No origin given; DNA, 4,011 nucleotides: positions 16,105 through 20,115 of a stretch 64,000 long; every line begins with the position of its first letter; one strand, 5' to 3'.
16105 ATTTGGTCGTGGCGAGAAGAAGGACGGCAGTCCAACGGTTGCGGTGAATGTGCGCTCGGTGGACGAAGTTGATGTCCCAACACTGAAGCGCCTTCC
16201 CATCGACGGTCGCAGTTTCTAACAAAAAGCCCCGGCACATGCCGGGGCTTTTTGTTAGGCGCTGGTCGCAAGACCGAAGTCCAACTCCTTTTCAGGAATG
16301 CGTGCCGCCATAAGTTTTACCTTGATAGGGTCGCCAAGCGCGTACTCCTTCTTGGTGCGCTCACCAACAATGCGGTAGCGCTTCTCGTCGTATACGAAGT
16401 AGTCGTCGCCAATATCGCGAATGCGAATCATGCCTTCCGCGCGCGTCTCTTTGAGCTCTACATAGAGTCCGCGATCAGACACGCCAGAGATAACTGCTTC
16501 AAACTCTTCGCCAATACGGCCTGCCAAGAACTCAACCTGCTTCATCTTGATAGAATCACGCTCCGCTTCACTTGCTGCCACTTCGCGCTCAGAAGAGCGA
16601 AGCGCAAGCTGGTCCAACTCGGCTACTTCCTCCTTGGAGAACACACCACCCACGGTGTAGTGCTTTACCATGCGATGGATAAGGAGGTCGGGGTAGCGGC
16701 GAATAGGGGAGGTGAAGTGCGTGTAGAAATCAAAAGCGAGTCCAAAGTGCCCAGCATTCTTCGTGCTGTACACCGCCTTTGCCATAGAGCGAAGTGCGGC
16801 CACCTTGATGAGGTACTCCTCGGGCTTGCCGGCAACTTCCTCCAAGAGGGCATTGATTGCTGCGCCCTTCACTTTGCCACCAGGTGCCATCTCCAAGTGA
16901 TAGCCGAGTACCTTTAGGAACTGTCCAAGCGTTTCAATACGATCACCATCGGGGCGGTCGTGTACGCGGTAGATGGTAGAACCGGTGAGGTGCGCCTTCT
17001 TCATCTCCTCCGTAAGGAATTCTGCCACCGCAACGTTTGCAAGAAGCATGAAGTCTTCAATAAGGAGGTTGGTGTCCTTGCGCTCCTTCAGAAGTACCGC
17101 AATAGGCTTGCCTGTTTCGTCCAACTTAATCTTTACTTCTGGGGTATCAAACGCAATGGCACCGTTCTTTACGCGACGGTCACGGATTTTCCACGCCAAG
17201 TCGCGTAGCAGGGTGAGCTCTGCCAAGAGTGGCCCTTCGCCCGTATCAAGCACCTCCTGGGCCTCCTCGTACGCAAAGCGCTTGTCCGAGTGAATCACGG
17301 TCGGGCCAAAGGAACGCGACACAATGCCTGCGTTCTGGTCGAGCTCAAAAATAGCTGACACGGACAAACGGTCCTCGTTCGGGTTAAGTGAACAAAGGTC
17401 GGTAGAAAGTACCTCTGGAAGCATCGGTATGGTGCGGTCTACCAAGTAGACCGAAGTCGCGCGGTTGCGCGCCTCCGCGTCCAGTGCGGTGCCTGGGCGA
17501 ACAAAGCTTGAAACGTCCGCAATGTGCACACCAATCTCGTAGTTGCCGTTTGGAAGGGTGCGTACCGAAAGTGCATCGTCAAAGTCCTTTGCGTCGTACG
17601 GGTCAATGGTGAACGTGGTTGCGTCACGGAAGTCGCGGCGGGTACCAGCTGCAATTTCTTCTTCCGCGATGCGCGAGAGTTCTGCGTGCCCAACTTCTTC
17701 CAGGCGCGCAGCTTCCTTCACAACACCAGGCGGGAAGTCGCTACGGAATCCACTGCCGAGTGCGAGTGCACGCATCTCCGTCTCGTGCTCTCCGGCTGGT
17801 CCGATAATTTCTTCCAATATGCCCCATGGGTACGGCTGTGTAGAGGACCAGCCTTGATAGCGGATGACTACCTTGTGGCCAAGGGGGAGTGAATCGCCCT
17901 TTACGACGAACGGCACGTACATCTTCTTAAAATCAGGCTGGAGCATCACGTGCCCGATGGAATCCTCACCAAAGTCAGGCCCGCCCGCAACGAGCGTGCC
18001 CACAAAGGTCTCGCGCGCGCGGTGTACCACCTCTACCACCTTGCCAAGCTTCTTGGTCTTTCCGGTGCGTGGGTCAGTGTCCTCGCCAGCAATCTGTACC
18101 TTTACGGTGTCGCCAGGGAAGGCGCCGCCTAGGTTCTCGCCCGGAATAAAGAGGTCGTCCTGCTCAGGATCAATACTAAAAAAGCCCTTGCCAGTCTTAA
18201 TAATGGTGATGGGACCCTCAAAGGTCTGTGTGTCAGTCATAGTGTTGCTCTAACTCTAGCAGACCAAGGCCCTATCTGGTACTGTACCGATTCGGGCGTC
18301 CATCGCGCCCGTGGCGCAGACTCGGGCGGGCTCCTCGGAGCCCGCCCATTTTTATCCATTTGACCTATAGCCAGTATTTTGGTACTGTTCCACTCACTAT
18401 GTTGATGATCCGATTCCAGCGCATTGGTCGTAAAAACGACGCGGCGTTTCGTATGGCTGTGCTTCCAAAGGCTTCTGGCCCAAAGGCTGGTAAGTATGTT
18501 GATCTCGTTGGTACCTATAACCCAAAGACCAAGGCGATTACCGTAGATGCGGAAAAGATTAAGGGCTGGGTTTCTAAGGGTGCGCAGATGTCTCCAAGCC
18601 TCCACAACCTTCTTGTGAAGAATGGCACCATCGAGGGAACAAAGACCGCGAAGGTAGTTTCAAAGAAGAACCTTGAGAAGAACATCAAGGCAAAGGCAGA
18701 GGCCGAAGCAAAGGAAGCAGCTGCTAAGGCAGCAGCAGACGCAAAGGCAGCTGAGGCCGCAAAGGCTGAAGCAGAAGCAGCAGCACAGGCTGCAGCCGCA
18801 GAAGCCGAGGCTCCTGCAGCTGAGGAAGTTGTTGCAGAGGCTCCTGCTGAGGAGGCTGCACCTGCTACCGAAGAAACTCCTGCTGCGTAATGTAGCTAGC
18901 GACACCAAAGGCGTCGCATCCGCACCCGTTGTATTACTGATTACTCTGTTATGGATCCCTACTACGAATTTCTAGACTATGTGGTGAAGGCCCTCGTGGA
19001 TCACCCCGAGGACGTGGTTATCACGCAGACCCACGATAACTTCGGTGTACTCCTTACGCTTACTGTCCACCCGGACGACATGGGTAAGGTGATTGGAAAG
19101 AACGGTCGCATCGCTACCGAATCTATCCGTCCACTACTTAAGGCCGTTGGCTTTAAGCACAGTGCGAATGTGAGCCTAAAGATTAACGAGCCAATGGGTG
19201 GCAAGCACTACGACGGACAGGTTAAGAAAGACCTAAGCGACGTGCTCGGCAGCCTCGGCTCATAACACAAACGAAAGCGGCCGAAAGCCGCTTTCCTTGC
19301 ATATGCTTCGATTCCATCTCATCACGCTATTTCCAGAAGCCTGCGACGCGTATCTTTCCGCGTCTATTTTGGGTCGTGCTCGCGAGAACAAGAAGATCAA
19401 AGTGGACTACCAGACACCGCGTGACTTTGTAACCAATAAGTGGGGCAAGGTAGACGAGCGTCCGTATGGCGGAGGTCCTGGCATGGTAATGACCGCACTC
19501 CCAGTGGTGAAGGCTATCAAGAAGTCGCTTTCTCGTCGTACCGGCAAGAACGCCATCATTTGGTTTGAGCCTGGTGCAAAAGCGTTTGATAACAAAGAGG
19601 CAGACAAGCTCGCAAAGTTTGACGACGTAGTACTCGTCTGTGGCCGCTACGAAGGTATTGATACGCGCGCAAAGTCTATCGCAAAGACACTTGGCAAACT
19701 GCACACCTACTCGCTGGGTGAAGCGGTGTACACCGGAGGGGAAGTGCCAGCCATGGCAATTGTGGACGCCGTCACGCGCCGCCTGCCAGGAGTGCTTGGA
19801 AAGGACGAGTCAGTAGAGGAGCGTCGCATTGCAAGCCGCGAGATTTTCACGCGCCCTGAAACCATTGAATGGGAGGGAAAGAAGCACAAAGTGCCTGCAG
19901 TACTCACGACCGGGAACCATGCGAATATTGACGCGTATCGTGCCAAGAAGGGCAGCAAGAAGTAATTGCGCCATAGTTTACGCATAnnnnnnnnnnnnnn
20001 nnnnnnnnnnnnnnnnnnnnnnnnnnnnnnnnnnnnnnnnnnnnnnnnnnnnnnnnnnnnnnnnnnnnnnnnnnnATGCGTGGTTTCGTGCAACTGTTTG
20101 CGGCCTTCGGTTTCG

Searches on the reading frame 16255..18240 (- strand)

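Call 31: search_protein_families(library=pfam, proteins=[window:16255-18240:-], max_evalue=0.00001)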
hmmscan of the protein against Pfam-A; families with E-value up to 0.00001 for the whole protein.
window:16255-18240:- (661 aa): 5 families
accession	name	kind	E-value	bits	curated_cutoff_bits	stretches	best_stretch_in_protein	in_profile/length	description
PF00773.25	RNB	-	4.3e-107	358.6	29.3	1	201-528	1-323/326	RNB domain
PF17876.7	CSD2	-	4e-11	43.3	26.2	0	101-170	3-74/74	Cold shock domain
PF08206.17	OB_RNB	-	2.8e-09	37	24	1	11-56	3-48/58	Ribonuclease B OB domain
PF17849.7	OB_Dis3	-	4.4e-07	30.3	22.8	1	121-161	34-74/77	Dis3-like cold-shock domain 2 (CSD2)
PF00575.29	S1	-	1.4e-06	29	22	0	576-643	4-59/74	S1 RNA binding domain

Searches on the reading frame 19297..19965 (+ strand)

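Call 31: search_protein_families(library=pfam, proteins=[window:19297-19965:+], max_evalue=0.00001)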
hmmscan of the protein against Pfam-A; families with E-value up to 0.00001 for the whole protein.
window:19297-19965:+ (222 aa): 1 family
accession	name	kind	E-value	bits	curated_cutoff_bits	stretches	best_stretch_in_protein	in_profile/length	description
PF01746.26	tRNA_m1G_MT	-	4.9e-35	121.5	27.3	1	26-219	2-186/195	tRNA (Guanine-1)-methyltransferase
